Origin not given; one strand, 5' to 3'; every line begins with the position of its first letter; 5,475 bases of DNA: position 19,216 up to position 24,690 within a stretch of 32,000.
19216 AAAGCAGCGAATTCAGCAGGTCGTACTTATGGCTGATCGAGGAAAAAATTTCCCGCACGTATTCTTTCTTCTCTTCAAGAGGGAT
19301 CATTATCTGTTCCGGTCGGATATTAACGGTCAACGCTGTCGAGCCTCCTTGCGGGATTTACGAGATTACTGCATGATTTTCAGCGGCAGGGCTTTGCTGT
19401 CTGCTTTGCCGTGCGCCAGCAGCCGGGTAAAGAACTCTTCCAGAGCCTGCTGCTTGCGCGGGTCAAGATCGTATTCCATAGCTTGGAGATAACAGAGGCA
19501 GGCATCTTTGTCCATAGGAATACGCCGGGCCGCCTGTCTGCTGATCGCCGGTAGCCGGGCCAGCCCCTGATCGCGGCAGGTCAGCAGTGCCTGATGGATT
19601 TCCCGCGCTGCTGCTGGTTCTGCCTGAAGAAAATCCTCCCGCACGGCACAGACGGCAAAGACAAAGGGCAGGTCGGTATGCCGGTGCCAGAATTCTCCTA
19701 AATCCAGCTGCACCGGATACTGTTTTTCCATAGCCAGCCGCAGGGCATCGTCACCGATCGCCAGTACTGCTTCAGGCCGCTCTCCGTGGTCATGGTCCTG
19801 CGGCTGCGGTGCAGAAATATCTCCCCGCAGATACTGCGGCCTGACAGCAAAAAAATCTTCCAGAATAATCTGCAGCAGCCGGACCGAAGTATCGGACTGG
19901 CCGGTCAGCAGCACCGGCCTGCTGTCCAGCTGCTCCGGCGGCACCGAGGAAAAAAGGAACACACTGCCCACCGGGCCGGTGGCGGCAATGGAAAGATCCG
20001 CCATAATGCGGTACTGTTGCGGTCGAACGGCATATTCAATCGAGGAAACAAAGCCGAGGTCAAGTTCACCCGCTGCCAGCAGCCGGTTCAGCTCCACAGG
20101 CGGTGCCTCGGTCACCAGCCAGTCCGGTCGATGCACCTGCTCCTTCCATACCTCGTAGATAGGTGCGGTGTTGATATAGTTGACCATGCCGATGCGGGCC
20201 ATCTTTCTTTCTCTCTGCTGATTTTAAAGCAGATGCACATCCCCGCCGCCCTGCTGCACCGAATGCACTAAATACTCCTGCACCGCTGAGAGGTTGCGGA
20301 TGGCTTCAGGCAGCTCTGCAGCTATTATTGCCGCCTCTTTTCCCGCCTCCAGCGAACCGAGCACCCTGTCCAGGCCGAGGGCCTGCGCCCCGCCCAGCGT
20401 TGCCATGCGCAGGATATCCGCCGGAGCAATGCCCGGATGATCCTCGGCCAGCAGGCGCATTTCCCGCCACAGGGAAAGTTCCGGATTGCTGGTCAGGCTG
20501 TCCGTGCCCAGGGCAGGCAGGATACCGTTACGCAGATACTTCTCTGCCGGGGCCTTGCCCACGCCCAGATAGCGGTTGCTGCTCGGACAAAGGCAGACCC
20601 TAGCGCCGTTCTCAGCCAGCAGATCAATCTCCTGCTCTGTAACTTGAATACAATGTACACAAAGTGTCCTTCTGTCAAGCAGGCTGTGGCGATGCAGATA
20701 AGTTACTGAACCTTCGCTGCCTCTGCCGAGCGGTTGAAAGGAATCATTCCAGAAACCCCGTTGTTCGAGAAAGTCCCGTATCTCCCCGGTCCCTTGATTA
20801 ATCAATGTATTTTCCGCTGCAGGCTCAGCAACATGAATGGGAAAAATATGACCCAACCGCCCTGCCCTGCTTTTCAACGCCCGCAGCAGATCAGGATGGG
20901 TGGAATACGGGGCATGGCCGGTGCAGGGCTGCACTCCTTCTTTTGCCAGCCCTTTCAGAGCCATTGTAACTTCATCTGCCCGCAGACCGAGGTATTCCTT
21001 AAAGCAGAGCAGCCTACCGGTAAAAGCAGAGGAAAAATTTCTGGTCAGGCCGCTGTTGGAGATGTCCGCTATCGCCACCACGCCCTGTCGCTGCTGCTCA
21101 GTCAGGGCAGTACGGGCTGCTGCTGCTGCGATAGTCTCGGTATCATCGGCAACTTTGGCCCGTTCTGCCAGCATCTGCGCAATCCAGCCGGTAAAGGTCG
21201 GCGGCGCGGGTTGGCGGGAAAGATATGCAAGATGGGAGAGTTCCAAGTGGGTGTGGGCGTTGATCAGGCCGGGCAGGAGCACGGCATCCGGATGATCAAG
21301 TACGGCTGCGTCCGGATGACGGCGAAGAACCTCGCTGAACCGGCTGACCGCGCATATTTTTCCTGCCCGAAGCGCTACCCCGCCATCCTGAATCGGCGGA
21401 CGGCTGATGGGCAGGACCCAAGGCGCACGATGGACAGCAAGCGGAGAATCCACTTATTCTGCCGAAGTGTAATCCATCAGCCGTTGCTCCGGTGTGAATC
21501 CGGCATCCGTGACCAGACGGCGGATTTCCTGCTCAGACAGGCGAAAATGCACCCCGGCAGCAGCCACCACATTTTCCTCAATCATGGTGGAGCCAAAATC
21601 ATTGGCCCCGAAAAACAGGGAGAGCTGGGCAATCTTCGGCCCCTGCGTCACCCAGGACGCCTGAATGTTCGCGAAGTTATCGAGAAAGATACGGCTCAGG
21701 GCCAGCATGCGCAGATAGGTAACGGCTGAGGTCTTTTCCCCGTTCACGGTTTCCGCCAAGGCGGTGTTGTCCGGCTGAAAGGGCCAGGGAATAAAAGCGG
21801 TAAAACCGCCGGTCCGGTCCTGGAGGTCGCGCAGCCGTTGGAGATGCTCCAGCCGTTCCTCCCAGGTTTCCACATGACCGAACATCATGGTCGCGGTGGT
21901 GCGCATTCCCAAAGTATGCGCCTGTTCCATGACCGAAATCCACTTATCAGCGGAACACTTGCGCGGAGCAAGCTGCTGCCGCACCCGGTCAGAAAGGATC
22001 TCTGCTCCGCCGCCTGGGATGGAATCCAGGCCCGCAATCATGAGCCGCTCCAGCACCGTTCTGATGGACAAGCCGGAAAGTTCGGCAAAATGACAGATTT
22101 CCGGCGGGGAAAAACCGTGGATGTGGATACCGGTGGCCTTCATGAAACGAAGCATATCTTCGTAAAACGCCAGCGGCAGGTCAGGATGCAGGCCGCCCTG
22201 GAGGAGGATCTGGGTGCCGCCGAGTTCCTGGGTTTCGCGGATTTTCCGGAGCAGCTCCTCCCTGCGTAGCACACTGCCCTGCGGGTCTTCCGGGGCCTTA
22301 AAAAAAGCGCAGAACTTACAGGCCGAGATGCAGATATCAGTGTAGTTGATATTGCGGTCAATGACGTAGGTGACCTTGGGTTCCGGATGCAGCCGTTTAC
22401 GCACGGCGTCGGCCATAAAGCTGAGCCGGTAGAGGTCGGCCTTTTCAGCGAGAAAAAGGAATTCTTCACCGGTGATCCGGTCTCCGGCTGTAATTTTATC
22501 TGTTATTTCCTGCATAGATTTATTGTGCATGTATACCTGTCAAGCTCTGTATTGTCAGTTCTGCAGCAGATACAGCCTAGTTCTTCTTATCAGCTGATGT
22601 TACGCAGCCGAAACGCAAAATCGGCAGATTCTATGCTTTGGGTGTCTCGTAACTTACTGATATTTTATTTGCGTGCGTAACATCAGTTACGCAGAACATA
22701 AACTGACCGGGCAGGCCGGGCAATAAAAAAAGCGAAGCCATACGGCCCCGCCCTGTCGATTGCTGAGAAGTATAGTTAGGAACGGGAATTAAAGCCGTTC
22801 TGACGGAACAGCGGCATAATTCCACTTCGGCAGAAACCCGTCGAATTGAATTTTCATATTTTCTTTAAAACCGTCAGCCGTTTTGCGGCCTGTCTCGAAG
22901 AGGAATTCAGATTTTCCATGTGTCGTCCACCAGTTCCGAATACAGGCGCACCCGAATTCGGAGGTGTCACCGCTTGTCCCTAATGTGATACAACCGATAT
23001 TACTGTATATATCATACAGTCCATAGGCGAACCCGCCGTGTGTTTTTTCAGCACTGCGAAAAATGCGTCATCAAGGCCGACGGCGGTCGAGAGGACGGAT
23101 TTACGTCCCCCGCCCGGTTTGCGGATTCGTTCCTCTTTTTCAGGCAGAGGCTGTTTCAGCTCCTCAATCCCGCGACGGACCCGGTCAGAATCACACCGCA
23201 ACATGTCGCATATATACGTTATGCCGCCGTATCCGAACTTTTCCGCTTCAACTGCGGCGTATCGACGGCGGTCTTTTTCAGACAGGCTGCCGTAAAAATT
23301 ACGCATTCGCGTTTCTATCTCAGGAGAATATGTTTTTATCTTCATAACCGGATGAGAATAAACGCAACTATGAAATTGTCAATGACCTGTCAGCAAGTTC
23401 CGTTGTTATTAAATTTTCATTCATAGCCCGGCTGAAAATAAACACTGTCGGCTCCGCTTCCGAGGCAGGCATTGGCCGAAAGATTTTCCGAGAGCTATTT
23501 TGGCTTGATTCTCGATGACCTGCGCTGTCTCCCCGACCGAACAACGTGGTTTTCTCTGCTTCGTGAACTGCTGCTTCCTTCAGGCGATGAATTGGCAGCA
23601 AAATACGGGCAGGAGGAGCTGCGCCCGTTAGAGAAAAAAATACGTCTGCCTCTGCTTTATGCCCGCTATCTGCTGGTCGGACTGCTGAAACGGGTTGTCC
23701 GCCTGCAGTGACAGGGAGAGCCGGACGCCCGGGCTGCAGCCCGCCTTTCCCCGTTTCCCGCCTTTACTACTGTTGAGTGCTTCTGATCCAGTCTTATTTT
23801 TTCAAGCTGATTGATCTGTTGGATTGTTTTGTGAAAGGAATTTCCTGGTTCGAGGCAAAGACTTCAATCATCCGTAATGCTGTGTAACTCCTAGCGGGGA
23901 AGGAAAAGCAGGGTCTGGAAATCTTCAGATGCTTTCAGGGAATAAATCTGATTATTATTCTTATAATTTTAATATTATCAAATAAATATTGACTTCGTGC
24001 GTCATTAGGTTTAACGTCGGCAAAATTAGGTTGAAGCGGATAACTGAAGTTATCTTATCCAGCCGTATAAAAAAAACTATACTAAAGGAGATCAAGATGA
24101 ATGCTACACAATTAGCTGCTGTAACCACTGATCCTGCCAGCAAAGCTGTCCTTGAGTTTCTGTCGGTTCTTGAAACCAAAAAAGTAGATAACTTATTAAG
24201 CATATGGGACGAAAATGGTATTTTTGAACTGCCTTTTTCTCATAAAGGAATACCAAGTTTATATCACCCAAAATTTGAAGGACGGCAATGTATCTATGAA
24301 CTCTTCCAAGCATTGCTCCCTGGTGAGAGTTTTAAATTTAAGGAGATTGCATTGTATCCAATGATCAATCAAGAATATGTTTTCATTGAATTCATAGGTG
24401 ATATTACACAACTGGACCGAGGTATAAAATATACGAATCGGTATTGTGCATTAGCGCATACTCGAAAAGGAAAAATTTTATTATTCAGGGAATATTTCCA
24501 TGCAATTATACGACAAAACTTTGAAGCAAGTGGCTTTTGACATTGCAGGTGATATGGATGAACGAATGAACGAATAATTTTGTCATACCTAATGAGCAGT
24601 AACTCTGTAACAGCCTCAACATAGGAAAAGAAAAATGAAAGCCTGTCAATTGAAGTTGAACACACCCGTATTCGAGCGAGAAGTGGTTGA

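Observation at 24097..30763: Candidate bacterial anhydrofructose pathway: lyase-type GH31 next to a propeller/cupin/lectin gene set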

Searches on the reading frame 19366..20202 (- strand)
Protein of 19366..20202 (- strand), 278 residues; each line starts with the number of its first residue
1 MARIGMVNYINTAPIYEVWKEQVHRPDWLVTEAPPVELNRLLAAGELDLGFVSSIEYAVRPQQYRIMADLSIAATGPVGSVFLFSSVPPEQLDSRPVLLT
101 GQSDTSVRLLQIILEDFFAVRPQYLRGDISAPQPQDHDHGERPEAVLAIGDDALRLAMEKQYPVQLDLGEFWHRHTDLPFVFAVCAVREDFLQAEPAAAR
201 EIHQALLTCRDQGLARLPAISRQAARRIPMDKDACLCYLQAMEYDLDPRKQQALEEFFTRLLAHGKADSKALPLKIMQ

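Call 63: search_protein_families(library=pfam, proteins=[window:19366-20202:-], max_evalue=0.0001)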
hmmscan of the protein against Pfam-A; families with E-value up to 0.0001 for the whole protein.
window:19366-20202:- (278 aa): 1 family
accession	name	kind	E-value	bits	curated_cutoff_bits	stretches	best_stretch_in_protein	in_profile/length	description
PF02621.19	VitK2_biosynth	-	1.4e-57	195.5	26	1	3-261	2-250/252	Menaquinone biosynthesis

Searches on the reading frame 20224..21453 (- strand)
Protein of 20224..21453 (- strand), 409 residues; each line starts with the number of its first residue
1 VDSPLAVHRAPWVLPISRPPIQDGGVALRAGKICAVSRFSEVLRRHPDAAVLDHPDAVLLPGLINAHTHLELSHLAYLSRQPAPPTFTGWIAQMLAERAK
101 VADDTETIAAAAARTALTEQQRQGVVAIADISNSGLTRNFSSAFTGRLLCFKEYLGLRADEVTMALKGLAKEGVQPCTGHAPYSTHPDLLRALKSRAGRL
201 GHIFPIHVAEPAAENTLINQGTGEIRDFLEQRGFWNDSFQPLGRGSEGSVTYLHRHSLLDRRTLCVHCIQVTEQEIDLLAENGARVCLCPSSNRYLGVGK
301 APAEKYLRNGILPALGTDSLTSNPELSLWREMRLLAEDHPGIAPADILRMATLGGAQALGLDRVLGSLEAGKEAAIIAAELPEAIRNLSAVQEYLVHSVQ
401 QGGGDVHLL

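Call 63: search_protein_families(library=pfam, proteins=[window:20224-21453:-], max_evalue=0.0001)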
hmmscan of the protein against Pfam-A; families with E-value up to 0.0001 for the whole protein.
window:20224-21453:- (409 aa): 3 families
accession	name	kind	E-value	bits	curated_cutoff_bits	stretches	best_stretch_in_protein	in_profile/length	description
PF01979.26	Amidohydro_1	-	1.1e-40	140.4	25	1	58-383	1-321/345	Amidohydrolase family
PF07969.17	Amidohydro_3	-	2.1e-10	41.1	29.7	1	255-380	301-445/472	Amidohydrolase family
PF22039.1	HUTI_composite_bact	-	6.8e-05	22.8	25.5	0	24-49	1-26/26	Imidazolonepropionase-like composite domain, bacteria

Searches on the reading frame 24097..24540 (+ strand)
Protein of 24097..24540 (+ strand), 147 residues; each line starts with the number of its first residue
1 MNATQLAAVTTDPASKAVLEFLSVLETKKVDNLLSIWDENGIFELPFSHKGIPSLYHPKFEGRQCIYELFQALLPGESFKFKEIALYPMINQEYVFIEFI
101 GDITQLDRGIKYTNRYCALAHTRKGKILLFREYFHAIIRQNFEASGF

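Call 3: search_protein_families(library=pfam, proteins=[window:24097-24540:+], max_evalue=0.1)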
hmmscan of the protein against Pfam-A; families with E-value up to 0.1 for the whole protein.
window:24097-24540:+ (147 aa): 1 family
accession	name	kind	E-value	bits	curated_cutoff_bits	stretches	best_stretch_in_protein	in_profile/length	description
PF12680.13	SnoaL_2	-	3.8e-07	31.1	27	1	18-127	1-99/102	SnoaL-like domain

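Call 4: search_protein_families(library=ncbifam, proteins=[window:24097-24540:+], max_evalue=0.1)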
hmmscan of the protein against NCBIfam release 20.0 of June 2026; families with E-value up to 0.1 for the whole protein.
window:24097-24540:+ (147 aa): 0 families

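Call 69: search_solved_structures(query=window:24097-24540:+, max_evalue=10, show_alignments=1)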
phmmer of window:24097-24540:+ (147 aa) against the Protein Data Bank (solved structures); distinct sequences matched with E-value up to 10: 12.
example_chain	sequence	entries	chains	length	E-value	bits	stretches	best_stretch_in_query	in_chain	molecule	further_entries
1s5a_A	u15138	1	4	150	6.5e-12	48.9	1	14-140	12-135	Hypothetical protein yesE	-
4j8t_A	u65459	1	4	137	2.7e-08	37.1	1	16-136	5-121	Engineered Digoxigenin binder protein DIG10.2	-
4j9a_A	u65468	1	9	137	3.5e-08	36.8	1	16-136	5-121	Engineered Digoxigenin binder protein DIG10.3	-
1z1s_A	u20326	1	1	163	5.1e-08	36.2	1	18-137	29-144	Hypothetical Protein PA3332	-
5bvb_A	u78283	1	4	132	3.3e-07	33.6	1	17-137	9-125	DIG5.1a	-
7szv_A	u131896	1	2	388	0.013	18.8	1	62-131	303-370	Acyl-CoA dehydrogenase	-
7vx2_A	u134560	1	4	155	0.18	15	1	7-135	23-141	Limonene-1,2-epoxide hydrolase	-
7vwm_A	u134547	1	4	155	0.79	12.9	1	7-135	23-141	Limonene-1,2-epoxide hydrolase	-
7vwd_A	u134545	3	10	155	0.8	12.9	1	7-135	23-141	Limonene-1,2-epoxide hydrolase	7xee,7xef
5cf2_A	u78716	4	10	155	0.87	12.8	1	7-135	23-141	Limonene-1,2-epoxide hydrolase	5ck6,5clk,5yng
1nww_A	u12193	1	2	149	1.5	12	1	7-135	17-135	Limonene-1,2-epoxide hydrolase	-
1nu3_A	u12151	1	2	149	1.5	12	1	7-135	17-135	limonene-1,2-epoxide hydrolase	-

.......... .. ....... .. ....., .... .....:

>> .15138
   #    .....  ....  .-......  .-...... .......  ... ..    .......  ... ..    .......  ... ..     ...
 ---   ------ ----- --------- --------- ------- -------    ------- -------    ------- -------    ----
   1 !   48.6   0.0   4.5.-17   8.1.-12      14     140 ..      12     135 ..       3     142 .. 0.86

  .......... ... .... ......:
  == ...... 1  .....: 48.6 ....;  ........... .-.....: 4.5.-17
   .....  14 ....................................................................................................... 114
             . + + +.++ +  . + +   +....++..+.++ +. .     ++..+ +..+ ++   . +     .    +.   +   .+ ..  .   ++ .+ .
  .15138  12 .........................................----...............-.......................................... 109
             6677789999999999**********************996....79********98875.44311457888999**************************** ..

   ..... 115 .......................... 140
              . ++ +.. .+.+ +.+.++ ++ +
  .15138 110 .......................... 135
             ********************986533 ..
